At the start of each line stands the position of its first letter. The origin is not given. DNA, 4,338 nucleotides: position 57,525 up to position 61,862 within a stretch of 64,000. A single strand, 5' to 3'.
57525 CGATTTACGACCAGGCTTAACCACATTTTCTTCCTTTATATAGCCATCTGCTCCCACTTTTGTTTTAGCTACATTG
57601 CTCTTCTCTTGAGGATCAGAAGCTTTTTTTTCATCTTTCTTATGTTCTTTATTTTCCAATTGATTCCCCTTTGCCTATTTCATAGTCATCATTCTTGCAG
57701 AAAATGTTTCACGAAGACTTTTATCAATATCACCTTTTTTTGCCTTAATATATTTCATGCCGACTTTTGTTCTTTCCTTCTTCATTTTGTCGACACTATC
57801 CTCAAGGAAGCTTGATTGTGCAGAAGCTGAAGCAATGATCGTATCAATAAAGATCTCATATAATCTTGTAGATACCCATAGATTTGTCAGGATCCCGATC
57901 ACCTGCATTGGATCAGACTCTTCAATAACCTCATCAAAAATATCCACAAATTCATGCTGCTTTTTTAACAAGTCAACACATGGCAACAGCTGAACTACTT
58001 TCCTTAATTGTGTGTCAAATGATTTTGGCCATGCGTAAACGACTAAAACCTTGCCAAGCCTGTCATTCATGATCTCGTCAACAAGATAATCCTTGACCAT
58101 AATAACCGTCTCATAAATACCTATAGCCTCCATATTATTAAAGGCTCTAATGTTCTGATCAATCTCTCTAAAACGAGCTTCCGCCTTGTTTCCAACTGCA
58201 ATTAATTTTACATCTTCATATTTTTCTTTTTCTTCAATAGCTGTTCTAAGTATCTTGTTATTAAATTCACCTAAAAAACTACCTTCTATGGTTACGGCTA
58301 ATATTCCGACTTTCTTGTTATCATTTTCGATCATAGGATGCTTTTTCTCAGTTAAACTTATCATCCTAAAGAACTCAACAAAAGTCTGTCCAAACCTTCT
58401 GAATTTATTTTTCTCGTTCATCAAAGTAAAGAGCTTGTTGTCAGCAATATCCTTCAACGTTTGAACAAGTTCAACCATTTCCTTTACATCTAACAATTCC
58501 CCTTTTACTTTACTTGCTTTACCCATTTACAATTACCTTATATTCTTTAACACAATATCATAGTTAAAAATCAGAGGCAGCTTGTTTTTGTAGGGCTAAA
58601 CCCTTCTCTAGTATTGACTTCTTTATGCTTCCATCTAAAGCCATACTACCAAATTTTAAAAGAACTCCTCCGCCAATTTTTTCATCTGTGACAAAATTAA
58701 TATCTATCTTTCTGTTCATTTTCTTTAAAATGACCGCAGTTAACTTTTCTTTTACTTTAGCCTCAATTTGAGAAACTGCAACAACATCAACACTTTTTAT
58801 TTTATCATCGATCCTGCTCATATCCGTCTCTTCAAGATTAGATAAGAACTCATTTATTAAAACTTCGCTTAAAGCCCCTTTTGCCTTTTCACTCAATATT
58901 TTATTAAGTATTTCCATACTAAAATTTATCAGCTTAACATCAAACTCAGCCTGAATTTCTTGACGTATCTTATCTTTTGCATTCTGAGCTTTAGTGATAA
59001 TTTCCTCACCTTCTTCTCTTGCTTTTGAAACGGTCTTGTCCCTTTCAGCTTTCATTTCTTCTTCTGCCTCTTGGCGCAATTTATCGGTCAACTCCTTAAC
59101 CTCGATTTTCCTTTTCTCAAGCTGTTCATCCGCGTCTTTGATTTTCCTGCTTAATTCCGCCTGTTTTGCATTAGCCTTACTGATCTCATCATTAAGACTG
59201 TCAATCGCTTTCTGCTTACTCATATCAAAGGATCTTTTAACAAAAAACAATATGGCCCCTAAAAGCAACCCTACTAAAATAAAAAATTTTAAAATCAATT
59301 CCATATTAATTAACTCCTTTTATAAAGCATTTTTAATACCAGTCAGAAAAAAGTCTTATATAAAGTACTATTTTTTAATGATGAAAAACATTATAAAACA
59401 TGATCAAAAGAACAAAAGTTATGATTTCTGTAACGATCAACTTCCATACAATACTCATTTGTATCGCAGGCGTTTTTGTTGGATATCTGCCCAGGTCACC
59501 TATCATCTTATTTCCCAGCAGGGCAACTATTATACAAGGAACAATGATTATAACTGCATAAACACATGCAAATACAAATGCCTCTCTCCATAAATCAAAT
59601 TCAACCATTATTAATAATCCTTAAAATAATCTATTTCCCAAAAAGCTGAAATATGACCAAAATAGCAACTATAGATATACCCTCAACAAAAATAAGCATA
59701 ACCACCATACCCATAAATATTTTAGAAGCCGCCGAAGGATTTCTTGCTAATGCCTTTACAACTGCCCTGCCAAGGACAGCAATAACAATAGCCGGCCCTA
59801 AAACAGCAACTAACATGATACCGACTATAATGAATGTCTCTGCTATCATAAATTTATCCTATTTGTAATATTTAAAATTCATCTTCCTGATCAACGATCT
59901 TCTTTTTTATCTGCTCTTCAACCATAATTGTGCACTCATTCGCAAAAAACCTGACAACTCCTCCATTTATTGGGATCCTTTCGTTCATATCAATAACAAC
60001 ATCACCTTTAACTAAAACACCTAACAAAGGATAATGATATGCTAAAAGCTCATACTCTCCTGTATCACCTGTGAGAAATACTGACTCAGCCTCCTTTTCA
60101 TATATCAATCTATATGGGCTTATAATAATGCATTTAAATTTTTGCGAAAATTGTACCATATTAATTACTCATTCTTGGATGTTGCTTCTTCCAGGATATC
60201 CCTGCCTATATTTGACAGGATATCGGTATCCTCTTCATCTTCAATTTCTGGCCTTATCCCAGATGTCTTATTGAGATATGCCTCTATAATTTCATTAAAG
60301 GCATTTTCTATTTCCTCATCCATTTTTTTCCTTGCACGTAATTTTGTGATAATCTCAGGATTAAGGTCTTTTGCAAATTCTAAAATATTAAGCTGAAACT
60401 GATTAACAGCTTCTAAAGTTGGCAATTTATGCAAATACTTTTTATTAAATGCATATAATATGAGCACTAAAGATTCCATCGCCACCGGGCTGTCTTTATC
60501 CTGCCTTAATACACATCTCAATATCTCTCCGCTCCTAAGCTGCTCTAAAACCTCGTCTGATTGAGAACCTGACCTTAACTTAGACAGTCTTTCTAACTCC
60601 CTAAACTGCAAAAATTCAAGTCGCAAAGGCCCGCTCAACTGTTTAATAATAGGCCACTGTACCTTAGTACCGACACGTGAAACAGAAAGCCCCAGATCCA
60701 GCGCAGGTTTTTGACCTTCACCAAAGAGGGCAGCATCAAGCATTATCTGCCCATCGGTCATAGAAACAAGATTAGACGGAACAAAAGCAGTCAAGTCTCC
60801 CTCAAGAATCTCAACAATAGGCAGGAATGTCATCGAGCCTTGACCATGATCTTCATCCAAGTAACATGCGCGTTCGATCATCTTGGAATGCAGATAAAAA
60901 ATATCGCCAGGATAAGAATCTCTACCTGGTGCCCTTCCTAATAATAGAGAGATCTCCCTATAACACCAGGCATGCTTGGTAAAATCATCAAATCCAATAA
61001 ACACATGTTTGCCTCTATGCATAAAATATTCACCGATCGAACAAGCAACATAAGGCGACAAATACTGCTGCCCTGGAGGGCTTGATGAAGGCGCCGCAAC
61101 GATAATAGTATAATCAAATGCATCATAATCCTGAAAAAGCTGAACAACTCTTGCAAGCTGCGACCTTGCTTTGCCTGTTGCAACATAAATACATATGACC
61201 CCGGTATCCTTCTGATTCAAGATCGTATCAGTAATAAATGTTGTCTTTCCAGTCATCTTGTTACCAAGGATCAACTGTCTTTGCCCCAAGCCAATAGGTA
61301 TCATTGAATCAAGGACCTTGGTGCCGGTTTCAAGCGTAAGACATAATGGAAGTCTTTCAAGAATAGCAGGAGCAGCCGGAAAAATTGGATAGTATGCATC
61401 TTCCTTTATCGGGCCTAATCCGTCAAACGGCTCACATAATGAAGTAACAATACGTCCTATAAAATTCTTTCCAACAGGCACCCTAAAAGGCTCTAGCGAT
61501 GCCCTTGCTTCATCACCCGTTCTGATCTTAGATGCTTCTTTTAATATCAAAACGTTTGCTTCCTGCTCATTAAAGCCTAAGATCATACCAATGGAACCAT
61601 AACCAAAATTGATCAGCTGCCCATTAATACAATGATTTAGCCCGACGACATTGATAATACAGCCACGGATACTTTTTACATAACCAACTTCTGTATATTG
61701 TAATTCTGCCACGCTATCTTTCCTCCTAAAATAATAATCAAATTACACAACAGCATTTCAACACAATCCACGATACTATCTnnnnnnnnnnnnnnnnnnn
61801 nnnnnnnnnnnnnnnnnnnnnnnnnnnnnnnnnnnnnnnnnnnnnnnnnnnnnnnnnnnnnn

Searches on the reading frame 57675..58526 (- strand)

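Call 78: search_protein_families(library=pfam, proteins=[window:57675-58526:-], max_evalue=0.0001)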
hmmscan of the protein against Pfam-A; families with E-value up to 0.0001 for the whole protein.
window:57675-58526:- (283 aa): 1 family
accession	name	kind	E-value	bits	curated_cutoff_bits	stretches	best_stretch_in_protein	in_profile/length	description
PF00231.24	ATP-synt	-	8.5e-24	85.2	39.9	1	6-273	4-277/285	ATP synthase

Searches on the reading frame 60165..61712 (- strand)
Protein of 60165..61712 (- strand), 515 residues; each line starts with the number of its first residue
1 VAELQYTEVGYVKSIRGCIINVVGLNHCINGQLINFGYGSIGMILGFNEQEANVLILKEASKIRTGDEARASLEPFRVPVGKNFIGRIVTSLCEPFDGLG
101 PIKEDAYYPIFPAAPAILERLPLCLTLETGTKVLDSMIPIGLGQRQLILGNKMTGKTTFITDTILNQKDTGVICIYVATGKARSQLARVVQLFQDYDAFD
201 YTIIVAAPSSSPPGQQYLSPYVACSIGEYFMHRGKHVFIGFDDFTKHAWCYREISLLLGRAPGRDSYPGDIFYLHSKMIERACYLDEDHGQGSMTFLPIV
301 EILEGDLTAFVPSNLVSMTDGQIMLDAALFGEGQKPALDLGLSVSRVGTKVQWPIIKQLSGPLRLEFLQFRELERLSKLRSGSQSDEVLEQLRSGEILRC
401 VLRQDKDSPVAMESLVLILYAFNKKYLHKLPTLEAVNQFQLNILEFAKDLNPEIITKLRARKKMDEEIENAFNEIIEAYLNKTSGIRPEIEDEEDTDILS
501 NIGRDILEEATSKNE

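Call 78: search_protein_families(library=pfam, proteins=[window:60165-61712:-], max_evalue=0.0001)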
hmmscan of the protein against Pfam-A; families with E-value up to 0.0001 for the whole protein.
window:60165-61712:- (515 aa): 2 families
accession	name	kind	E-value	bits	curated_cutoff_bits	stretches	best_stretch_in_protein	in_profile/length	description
PF00006.31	ATP-synt_ab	-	9.4e-67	225.2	29.5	1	130-345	1-213/213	ATP synthase alpha/beta family, nucleotide-binding domain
PF00306.32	ATP-synt_ab_C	-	1.4e-23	84.1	27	1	352-478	1-125/126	ATP synthase alpha/beta chain, C terminal domain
